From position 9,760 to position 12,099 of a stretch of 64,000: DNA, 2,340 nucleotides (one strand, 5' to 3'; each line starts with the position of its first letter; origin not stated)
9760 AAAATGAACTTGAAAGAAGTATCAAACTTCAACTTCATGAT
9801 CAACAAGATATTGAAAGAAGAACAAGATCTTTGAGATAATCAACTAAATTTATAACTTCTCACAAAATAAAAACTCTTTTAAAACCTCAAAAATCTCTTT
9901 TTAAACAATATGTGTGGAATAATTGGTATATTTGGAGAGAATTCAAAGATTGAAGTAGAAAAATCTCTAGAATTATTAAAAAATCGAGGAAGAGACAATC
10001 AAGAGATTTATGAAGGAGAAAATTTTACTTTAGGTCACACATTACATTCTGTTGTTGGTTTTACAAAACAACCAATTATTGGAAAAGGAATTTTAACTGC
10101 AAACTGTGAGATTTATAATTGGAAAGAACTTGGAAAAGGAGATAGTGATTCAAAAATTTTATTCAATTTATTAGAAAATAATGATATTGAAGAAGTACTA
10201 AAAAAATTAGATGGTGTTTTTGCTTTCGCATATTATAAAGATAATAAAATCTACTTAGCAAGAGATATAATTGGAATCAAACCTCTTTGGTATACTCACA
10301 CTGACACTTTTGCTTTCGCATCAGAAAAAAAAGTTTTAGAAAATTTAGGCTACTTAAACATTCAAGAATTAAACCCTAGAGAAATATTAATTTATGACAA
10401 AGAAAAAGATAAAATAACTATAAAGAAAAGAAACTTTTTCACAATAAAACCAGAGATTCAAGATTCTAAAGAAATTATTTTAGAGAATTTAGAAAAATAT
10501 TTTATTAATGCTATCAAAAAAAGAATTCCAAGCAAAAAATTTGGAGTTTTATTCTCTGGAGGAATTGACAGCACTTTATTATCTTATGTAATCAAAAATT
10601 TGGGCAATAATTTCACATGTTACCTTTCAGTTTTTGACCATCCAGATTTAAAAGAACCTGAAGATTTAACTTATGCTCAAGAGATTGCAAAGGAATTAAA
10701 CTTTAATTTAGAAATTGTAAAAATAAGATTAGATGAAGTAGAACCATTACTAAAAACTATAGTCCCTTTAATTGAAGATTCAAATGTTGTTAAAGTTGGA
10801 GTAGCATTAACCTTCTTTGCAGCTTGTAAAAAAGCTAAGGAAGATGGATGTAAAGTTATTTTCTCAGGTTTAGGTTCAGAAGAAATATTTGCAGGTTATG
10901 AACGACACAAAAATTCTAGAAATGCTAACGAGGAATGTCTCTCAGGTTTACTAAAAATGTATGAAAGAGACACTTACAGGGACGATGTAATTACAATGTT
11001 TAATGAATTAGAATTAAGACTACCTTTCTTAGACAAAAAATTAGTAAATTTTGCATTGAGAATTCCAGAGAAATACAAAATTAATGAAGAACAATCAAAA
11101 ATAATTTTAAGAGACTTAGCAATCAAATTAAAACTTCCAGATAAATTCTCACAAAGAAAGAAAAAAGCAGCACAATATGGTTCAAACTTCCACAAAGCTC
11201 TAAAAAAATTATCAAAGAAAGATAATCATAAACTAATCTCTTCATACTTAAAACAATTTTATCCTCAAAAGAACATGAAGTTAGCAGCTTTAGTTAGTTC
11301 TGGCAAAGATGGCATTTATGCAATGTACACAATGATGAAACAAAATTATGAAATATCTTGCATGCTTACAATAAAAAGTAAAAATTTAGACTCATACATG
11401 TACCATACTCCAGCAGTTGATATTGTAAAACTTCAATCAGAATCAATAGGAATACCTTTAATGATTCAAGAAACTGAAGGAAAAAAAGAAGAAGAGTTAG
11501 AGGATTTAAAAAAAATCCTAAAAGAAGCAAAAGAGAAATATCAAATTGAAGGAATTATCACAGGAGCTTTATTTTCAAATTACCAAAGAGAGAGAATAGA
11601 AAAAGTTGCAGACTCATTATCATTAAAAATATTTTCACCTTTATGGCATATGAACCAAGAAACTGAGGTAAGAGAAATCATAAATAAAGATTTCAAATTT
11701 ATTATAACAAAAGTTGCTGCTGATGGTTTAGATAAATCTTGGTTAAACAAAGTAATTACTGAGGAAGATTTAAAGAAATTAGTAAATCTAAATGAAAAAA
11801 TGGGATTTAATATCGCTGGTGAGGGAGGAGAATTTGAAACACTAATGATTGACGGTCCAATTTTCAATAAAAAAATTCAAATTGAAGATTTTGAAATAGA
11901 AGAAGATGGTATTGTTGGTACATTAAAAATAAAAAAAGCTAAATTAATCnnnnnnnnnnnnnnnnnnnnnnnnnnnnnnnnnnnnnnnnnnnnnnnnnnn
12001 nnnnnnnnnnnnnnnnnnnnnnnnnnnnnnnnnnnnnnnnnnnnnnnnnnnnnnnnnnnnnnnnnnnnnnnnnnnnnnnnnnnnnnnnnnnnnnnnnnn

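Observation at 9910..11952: Fusion of an AsnB-like amidotransferase with a Dph6-like diphthine-ammonia ligase domain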

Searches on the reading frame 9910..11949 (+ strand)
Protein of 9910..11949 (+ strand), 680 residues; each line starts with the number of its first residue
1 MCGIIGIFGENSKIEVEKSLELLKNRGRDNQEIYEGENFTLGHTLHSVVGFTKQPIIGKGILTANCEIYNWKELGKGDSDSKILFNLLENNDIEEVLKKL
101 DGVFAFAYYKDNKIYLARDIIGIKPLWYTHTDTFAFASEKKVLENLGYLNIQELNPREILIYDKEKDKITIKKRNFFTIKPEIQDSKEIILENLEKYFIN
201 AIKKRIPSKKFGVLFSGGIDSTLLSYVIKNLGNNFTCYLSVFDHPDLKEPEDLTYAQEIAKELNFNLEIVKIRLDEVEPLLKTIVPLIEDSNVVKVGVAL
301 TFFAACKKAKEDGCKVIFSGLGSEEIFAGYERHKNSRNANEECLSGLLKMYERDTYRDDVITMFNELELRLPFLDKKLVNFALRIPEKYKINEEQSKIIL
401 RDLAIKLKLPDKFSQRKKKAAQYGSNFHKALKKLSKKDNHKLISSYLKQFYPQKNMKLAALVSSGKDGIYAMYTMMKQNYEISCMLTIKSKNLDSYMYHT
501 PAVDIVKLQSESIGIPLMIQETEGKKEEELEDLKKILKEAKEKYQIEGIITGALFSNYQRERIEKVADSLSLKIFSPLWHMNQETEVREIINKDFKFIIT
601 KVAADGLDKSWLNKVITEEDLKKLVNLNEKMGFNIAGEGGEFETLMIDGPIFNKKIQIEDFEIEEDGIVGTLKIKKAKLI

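Call 3: search_protein_families(library=pfam, proteins=[window:9910-11949:+], max_evalue=0.01)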
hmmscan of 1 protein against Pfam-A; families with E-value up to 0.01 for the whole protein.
window:9910-11949:+ (680 aa): 9 families
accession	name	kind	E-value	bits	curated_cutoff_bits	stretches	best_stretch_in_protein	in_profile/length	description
PF01902.24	Diphthami_syn_2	-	4.6e-66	222.9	23.2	1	456-678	1-218/219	Diphthamide synthase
PF00733.27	Asn_synthase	-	1.5e-41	143.7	21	2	197-339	5-144/354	Asparagine synthase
PF13537.11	GATase_7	-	8.3e-19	68.2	25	1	53-144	13-122/123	Glutamine amidotransferase domain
PF13522.11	GATase_6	-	6e-14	52.6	27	1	29-139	2-130/130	Glutamine amidotransferase domain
PF24167.1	DUF7411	-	1.3e-05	25.3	28.7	1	210-282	2-68/194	Family of unknown function (DUF7411)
PF01171.26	ATP_bind_3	-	0.0001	22.5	27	1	212-276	3-70/182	PP-loop family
PF03054.22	tRNA_Me_trans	-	0.00019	21.6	20.6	0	210-273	2-73/202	tRNA methyl transferase HUP domain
PF06508.19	QueC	-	0.0002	21.4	22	1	213-274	4-63/210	Queuosine biosynthesis protein QueC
PF02568.20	ThiI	-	0.0014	18.7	20.5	0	213-320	8-115/197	Thiamine biosynthesis protein (ThiI)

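Call 4: search_protein_families(library=ncbifam, proteins=[window:9910-11949:+], max_evalue=0.01)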
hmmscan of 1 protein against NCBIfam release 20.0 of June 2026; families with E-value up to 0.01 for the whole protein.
window:9910-11949:+ (680 aa): 23 families
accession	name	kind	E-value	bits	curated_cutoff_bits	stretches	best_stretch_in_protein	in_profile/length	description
TIGR03679.1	Dph6_archaeal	equivalog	3.4e-82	275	197.3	1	459-677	1-218/218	diphthine--ammonia ligase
TIGR01536.1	asn_synth_AEB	equivalog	5.1e-75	253.4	267.1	2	2-340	1-381/517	asparagine synthase (glutamine-hydrolyzing)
NF006949.0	PRK09431.1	equivalog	5.9e-66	223.1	499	1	1-437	1-471/554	asparagine synthase B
TIGR03104.1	trio_amidotrans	equivalog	1.1e-36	126.3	570.1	3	186-351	237-401/589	N-acetylglutaminylglutamine amidotransferase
TIGR03108.1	eps_aminotran_1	hypoth_equivalog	1.4e-35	123.1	816.9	3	1-157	1-179/628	XrtA/PEP-CTERM system amidotransferase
NF033535.1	lass_lactam_cya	exception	1.9e-32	112.6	525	3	1-149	1-171/668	lasso peptide isopeptide bond-forming cyclase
NF052346.1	PAB0415_fam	hypoth_equivalog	2.4e-21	76.4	250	1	460-667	2-198/205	PAB0415 family putative ATP pyrophosphatase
NF052347.1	TTX_0299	hypoth_equivalog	7.6e-12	45.2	250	1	460-665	2-191/200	TTX_0299 family putative ATP pyrophosphatase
NF049949.1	tRNAsynTtuAPyrococ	equivalog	8.6e-09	34.9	450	2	172-273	7-111/292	tRNA-5-methyluridine(54) 2-sulfurtransferase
NF033561.1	macrolact_Ik_Al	subfamily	5.3e-08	31.9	300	1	361-433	433-503/561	albusnodin/ikarugamycin family macrolactam cyclase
TIGR01134.1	purF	equivalog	5.5e-07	29.3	350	1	78-168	124-223/432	amidophosphoribosyltransferase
TIGR00420.1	trmU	equivalog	5.9e-07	28.7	236.95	1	210-273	2-72/351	tRNA 2-thiouridine(34) synthase MnmA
NF011155.0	PRK14561.1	equivalog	7.3e-07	29.1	207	1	210-284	2-70/195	hypothetical protein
NF010587.0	PRK13980.1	equivalog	5.2e-05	22.6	255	1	187-273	7-95/267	NAD+ synthase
TIGR02432.1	lysidine_TilS_N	equivalog_domain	0.00015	21.8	93.6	1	213-275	4-69/189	tRNA lysidine(34) synthetase TilS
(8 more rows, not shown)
